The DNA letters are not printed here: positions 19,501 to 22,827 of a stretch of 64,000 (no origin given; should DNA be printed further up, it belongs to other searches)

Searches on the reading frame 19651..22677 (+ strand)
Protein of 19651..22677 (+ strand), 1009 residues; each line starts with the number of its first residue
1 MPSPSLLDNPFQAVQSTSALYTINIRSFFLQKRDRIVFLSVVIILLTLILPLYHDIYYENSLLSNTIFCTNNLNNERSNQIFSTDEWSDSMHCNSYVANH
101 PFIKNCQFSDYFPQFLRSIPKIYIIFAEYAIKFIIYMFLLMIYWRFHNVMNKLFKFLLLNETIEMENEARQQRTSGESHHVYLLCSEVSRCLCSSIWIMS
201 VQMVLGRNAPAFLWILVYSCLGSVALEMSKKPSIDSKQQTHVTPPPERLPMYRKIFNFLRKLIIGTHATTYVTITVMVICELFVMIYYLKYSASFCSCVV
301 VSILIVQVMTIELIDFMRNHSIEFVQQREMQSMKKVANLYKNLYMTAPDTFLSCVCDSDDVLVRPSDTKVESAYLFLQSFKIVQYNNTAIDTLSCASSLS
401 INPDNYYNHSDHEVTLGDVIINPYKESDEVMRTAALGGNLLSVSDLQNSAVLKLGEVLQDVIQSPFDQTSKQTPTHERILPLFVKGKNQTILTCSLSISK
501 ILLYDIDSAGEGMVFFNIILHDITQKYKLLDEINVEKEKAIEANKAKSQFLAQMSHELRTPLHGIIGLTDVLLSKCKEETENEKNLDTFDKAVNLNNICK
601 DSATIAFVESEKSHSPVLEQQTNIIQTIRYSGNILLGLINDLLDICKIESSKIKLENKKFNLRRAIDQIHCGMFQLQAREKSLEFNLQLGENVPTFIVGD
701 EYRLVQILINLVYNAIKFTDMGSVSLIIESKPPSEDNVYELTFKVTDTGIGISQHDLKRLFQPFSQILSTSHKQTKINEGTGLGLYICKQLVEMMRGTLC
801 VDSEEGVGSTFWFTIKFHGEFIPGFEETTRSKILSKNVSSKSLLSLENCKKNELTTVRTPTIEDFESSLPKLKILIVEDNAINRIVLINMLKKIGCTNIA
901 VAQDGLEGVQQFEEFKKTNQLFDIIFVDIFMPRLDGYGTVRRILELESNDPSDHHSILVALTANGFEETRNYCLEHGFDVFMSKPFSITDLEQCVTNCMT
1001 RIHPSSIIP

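Call 4: search_protein_families(library=pfam, proteins=[window:19651-22677:+], max_evalue=0.01)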
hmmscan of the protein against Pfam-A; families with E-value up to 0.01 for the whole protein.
window:19651-22677:+ (1009 aa): 3 families
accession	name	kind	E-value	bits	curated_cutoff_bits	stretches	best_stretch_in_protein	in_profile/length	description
PF02518.31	HATPase_c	-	3.4e-28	98.8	26.4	1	699-817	1-109/111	Histidine kinase-, DNA gyrase B-, and HSP90-like ATPase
PF00072.30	Response_reg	-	2.4e-17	63.5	30.2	1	874-995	1-110/111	Response regulator receiver domain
PF00512.31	HisKA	-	3.5e-15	56.2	26.9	1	546-591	1-45/66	His Kinase A (phospho-acceptor) domain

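Call 10: find_encoding_contigs(protein=window:19651-22677:+, flank=2000, max_places=4)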
Protein window:19651-22677:+ (1009 aa): no gene with exactly this product is on record in the collection.

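Call 29: find_homologous_proteins(query=window:19651-22677:+, max_evalue=1e-20)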
Query window:19651-22677:+ (1009 aa): 215 proteins with E <= 1e-20 among 7079 candidates; the best 120 are listed.
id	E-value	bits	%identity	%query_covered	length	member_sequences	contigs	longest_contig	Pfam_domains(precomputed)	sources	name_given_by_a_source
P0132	0.0e+0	1558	100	69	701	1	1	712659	PF02518.32,PF00512.32,PF00072.31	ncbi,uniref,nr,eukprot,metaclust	ncbi:histidine kinase-like ATPase protein [Naegleria gruberi]|uniref:histidine kinase n=1 Tax=Naegle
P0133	8.0e-234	797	49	26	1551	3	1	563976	PF02518.32,PF00512.32,PF00072.31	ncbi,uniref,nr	ncbi:hypothetical protein FDP41_009296 [Naegleria fowleri]|uniref:Histidine kinase n=1 Tax=Naegleria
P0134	8.5e-230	784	46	26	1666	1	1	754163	PF02518.32,PF00512.32,PF00072.31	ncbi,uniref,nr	ncbi:hypothetical protein C9374_014545 [Naegleria lovaniensis]|uniref:histidine kinase n=1 Tax=Naegl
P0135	1.6e-69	253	33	50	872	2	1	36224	PF08447.19,PF13426.14,PF02518.32,PF00512.32,PF00072.31,PF01627.29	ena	-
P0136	3.5e-69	252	31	49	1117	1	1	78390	PF08447.19,PF13426.14,PF08448.17,PF02518.32,PF00512.32,PF00989.32,PF00072.31,PF01627.29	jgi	jgi:two-component system sensor histidine kinase/response regulator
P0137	2.6e-65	239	33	46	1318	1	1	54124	PF13185.13,PF01590.33,PF02518.32,PF00512.32,PF00909.27,PF00072.31,PF14215.13,PF01627.29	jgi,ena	-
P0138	8.0e-64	234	31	45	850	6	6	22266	PF02518.32,PF00512.32,PF00072.31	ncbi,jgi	-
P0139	2.8e-63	232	32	45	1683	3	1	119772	PF13426.14,PF13188.14,PF13185.13,PF00512.32,PF00990.27,PF00072.31,PF01627.29,PF08447.19,PF15714.12,PF01590.33,PF08448.17,PF02518.32,PF00989.32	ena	-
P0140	6.6e-63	231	37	29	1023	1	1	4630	PF17874.8,PF00515.35,PF13424.13,PF02518.32,PF00512.32,PF13181.13,PF00072.31,PF07719.24,PF13374.13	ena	-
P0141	3.8e-62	229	37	31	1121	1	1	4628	PF08447.19,PF13426.14,PF08448.17,PF02518.32,PF00512.32,PF00989.32,PF00072.31,PF03924.20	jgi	jgi:PAS domain S-box-containing protein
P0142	7.6e-60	221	37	28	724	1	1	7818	PF07695.18,PF02518.32,PF24896.2,PF00512.32,PF00072.31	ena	-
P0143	1.2e-59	220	33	43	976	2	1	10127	PF08447.19,PF13426.14,PF08348.19,PF08448.17,PF02518.32,PF00512.32,PF00989.32,PF00072.31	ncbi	-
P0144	2.2e-59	220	37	28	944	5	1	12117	PF07696.18,PF07695.18,PF02518.32,PF24896.2,PF00512.32,PF00072.31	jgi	-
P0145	6.9e-59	218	31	46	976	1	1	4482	PF08447.19,PF13426.14,PF08348.19,PF08448.17,PF02518.32,PF00512.32,PF23198.2,PF00989.32,PF00072.31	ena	-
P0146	8.1e-59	218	31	45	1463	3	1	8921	PF13426.14,PF13188.14,PF13185.13,PF00512.32,PF00072.31,PF01627.29,PF00672.31,PF08447.19,PF12729.14,PF08448.17,PF02518.32,PF00989.32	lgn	-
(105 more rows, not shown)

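Call 31: find_encoding_contigs(protein=P0133, flank=10000, max_places=1)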
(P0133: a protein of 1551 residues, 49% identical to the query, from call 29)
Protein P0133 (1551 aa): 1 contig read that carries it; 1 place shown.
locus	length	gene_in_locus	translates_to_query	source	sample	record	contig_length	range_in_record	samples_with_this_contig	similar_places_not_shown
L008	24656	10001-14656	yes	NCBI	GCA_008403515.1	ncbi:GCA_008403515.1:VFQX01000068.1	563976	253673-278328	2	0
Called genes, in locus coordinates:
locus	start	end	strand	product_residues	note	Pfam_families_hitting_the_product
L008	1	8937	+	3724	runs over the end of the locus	-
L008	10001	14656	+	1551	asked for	PF00512:HisKA, PF02518:HATPase_c, PF00072:Response_reg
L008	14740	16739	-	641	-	PF14716:HHH_8, PF14520:HHH_5 (faint), PF10391:DNA_pol_lambd_f, PF14792:DNA_pol_B_palm, PF14791:DNA_pol_B_thumb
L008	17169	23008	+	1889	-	PF14664:RICTOR_N, PF14663:RasGEF_N_2 (faint), PF14668:RICTOR_V (faint), PF14666:RICTOR_M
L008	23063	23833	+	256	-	PF00240:ubiquitin (weak)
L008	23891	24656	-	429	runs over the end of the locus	PF05208:ALG3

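Call 32: find_encoding_contigs(protein=P0134, flank=10000, max_places=1)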
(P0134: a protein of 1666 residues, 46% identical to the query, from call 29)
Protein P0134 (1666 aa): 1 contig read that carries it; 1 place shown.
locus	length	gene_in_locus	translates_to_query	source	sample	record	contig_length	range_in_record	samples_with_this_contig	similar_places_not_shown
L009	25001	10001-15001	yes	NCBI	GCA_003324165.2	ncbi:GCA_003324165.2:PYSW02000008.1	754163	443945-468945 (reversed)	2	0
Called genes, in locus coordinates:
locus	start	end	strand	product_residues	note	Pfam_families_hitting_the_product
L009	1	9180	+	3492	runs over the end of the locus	PF00069:Pkinase, PF07714:PK_Tyr_Ser-Thr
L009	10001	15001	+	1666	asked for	PF00512:HisKA, PF02518:HATPase_c, PF00072:Response_reg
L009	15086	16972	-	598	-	PF14716:HHH_8, PF14520:HHH_5 (faint), PF10391:DNA_pol_lambd_f, PF14792:DNA_pol_B_palm, PF14791:DNA_pol_B_thumb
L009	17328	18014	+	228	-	-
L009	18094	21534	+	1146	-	-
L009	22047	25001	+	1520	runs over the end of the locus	PF14664:RICTOR_N, PF14663:RasGEF_N_2 (faint), PF14668:RICTOR_V (faint), PF14666:RICTOR_M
